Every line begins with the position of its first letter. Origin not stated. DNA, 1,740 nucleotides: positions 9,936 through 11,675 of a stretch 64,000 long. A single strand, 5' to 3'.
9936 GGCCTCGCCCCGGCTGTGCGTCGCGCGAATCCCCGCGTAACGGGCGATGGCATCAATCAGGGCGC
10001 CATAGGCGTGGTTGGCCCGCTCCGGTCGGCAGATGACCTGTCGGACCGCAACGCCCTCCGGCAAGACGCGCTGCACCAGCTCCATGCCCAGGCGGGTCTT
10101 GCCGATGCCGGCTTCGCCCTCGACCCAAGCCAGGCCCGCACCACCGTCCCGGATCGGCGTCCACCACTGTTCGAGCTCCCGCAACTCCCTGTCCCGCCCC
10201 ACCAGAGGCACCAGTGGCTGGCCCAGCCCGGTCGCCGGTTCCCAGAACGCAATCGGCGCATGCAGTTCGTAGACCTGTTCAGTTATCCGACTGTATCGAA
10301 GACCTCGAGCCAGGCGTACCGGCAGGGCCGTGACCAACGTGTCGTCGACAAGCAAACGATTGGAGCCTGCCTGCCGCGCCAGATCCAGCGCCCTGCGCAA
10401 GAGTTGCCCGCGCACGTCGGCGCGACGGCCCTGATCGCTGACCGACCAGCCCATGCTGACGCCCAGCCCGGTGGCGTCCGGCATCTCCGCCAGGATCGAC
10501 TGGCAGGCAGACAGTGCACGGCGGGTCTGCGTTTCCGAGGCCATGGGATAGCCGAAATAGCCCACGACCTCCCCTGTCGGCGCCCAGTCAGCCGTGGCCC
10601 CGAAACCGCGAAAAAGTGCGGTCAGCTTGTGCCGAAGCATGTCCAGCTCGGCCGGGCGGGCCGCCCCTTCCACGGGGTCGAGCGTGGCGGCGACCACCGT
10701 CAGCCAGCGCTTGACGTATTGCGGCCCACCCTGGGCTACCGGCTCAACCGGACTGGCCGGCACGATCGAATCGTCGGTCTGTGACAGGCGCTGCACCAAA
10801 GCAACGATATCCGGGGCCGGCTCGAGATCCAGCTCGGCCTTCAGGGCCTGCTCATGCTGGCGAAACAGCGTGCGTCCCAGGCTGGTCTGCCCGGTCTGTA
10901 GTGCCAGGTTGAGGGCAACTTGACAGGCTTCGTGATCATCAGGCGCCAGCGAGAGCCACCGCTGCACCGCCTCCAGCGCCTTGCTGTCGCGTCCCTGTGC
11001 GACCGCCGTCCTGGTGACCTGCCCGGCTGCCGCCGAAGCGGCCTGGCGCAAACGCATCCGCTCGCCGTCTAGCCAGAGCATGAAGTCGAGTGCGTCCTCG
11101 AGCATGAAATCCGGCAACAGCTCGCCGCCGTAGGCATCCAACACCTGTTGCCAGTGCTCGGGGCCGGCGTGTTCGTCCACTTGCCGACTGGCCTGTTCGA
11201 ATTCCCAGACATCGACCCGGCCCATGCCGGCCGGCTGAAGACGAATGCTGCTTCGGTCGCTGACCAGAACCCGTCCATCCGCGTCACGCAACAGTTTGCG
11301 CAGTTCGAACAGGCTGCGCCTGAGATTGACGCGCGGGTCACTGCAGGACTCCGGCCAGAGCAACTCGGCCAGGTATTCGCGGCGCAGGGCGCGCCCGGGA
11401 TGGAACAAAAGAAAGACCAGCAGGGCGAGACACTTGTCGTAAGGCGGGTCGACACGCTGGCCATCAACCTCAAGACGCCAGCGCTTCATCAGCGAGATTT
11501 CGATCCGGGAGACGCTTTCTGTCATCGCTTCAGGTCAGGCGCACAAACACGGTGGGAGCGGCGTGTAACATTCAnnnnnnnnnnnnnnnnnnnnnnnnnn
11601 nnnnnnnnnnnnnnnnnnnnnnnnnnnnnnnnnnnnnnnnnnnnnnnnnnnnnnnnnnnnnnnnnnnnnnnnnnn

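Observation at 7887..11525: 1212-aa regulator combining a SARP DNA-binding module, an apparently inactive cyclase-homology domain, a P-loop STAND ATPase and TPRs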

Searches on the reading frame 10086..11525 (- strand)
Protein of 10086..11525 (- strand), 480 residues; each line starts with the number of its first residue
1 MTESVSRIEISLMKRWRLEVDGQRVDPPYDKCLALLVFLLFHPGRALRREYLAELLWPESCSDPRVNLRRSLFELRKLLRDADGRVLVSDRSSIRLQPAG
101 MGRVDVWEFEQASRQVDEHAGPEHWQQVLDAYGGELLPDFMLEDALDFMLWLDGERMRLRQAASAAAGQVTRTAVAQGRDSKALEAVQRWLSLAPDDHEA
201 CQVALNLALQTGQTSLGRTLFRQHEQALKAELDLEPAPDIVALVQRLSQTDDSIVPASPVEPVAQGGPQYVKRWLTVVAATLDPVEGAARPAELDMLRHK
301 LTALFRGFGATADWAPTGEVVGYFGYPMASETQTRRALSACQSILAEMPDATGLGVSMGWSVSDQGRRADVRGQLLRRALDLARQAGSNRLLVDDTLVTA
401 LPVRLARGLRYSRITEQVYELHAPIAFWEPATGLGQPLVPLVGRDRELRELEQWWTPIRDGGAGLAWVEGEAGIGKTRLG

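Call 90: predict_structure(alignment_id=A6)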
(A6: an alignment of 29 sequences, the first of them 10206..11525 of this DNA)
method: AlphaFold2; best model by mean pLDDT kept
length: 440 residues; sequences in the alignment: 29
mean_pLDDT: 86.2   pTM: 0.58
mean pLDDT of the five models: 86.2, 85.6, 85.5, 85.4, 85.0
residues with pLDDT >= 90: 279; 70-90: 109; 50-70: 21; < 50: 31
segments of 3 or more residues with pLDDT < 50: 254-267, 367-369, 429-440
pLDDT, mean of each block of 10 residues (from residue 1): 72 94 95 97 94 87 89 95 90 92 95 89 94 94 86 90 96 96 96 94 97 94 90 87 92 46 45 88 83 90 92 88 84 90 91 93 58 84 93 92 78 94 68 39
secondary structure, 60 per line:
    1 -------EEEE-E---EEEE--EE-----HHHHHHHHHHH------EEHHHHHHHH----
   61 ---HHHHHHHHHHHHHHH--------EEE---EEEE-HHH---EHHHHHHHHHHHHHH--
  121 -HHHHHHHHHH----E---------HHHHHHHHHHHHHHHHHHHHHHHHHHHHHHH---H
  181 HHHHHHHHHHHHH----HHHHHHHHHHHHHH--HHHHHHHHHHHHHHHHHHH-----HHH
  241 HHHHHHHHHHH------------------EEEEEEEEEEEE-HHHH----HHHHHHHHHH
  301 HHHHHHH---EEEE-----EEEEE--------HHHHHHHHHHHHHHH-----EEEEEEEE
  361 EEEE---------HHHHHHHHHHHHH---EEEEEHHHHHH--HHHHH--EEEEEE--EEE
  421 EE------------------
elements in order: E8-11 E17-20 H30-40 H49-56 H64-78 E87-89 E93-96 H105-118 H122-131 H146-176 H180-193 H198-211 H214-232 H238-251 E270-281 H283-286 H291-307 E311-314 E320-324 H333-347 E353-364 H374-386 E390-394 H395-400 H403-407 E410-415 E418-422

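Call 93: fold_search(model_id=the predicted structure, library=pdb)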
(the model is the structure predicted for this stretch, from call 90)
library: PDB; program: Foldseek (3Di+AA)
matches with E <= 10: 1649; with E <= 0.001: 109
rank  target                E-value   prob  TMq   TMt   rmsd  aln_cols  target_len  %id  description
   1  8k60_J                7.1e-11  1.00  0.39  0.63   5.8       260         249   21  Cryo-EM structure of Streptomyces coelicolor transcription initiation complex with the global transcription factor Afs (released 2024-07-31)
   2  8hvr_I                1.2e-10  1.00  0.41  0.64   5.7       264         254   20  Cryo-EM structure of AfsR-dependent transcription activation complex with afsS promoter (released 2023-12-27)
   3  2ff4_B                5.6e-10  1.00  0.42  0.48   6.7       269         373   20  Mycobacterium tuberculosis EmbR in complex with low affinity phosphopeptide (released 2006-01-24)
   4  8k60_I                8.1e-10  1.00  0.40  0.65   5.3       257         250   20  Cryo-EM structure of Streptomyces coelicolor transcription initiation complex with the global transcription factor Afs (released 2024-07-31)
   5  2ff4_A                1.0e-09  1.00  0.40  0.46   5.6       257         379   21  Mycobacterium tuberculosis EmbR in complex with low affinity phosphopeptide (released 2006-01-24)
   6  2fez                  1.1e-09  1.00  0.42  0.48   5.4       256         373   21  Mycobacterium tuberculosis EmbR (released 2006-01-24)
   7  7yzk_A                2.0e-08  1.00  0.30  0.34  29.3       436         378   14  Structure of Mycobacterium tuberculosis adenylyl cyclase Rv1625c / Cya (released 2022-08-31)
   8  2w01_C                1.6e-07  1.00  0.30  0.61   4.7       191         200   18  Crystal structure of the guanylyl cyclase Cya2 (released 2008-09-30)
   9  2w01_A                1.8e-07  1.00  0.30  0.60   4.8       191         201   15  Crystal structure of the guanylyl cyclase Cya2 (released 2008-09-30)
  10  6fht_B                2.2e-07  1.00  0.28  0.17   5.2       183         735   15  Crystal structure of an artificial phytochrome regulated adenylate/guanylate cyclase in its dark adapted Pr form (released 2018-04-18)
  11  2w01_B                2.3e-07  1.00  0.28  0.58   6.0       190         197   16  Crystal structure of the guanylyl cyclase Cya2 (released 2008-09-30)
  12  6fht_A                2.6e-07  1.00  0.27  0.17  14.1       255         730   15  Crystal structure of an artificial phytochrome regulated adenylate/guanylate cyclase in its dark adapted Pr form (released 2018-04-18)
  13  2w01_D                3.9e-07  1.00  0.29  0.59   5.9       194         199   16  Crystal structure of the guanylyl cyclase Cya2 (released 2008-09-30)
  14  1wc1_B                5.7e-07  1.00  0.28  0.57   5.2       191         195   17  Soluble adenylyl cyclase CyaC from S. platensis in complex with Rp- ATPalphaS (released 2004-12-20)
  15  4p2f                  6.3e-07  1.00  0.29  0.64   4.5       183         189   15  Monomeric form of a single mutant (F363R) of Mycobacterial Adenylyl cyclase Rv1625c (released 2014-09-17)
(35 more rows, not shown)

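Call 107: search_protein_representatives(protein=window:10086-11525:-)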
Query: 480 residues. Proteins with E-value up to 0.001 (for the whole library): 25617; up to 1e-10: 5627; up to 1e-30: 10. The best 150 are listed.
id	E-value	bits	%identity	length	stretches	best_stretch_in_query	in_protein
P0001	0.0e+00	1066.2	100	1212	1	1-480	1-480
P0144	1.1e-37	146.2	33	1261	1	7-479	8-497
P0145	5.9e-35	137.3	30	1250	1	8-479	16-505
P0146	1.5e-32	129.3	33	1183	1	8-479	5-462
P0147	2.3e-32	128.8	32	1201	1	4-479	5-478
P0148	3.7e-32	128.0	29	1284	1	6-479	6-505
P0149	2.4e-31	125.3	29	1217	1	8-479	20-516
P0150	2.8e-31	125.1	34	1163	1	23-479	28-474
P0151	3.6e-31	124.8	31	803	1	2-479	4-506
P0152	1.0e-30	123.3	32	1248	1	17-479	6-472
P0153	4.7e-30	121.1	32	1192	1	9-479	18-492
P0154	8.3e-30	120.3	34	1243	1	18-479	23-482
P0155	1.0e-29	120.0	29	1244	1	8-479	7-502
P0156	3.4e-29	118.3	34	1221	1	7-479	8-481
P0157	7.6e-29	117.1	32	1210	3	129-479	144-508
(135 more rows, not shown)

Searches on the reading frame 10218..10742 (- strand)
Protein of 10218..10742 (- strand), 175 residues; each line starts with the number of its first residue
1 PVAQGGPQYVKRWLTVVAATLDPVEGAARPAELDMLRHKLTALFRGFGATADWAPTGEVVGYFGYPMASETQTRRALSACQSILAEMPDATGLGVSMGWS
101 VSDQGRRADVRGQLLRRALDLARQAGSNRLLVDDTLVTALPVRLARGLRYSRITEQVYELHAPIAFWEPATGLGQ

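Call 13: search_protein_families(library=pfam, proteins=[window:10218-10742:-], max_evalue=10)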
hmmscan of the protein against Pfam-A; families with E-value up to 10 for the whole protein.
seq(175 aa): 0 families

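Call 14: search_solved_structures(query=A2, max_evalue=10, show_alignments=2)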
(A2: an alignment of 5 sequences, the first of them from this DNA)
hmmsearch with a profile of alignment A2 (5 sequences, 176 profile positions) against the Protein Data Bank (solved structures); distinct sequences matched with E-value up to 10: 9.
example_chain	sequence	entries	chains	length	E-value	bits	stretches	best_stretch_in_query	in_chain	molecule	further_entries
5oyh_A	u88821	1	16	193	0.0033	20.4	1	22-134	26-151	Nucleotide cyclase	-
4wp8_A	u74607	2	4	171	0.005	19.8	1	88-142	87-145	Ma1120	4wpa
4wp9_A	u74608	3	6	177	0.0051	19.8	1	88-142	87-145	Ma1120 | Cyclase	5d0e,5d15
4wp3_A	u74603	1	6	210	0.0072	19.3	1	88-142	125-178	Ma1120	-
5d0g_A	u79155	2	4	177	0.028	17.3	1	88-142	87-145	Cyclase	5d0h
6aoa_A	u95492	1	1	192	0.093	15.7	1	22-134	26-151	Bacterio-rhodopsin/guanylyl cyclase 1 fusion protein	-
6sir_A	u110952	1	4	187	0.12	15.3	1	22-134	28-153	Nucleotide cyclase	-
2w01_A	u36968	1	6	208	0.13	15.2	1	36-142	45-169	ADENYLATE CYCLASE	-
6fht_A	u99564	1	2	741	0.8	12.6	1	37-142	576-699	Bacteriophytochrome,Adenylate cyclase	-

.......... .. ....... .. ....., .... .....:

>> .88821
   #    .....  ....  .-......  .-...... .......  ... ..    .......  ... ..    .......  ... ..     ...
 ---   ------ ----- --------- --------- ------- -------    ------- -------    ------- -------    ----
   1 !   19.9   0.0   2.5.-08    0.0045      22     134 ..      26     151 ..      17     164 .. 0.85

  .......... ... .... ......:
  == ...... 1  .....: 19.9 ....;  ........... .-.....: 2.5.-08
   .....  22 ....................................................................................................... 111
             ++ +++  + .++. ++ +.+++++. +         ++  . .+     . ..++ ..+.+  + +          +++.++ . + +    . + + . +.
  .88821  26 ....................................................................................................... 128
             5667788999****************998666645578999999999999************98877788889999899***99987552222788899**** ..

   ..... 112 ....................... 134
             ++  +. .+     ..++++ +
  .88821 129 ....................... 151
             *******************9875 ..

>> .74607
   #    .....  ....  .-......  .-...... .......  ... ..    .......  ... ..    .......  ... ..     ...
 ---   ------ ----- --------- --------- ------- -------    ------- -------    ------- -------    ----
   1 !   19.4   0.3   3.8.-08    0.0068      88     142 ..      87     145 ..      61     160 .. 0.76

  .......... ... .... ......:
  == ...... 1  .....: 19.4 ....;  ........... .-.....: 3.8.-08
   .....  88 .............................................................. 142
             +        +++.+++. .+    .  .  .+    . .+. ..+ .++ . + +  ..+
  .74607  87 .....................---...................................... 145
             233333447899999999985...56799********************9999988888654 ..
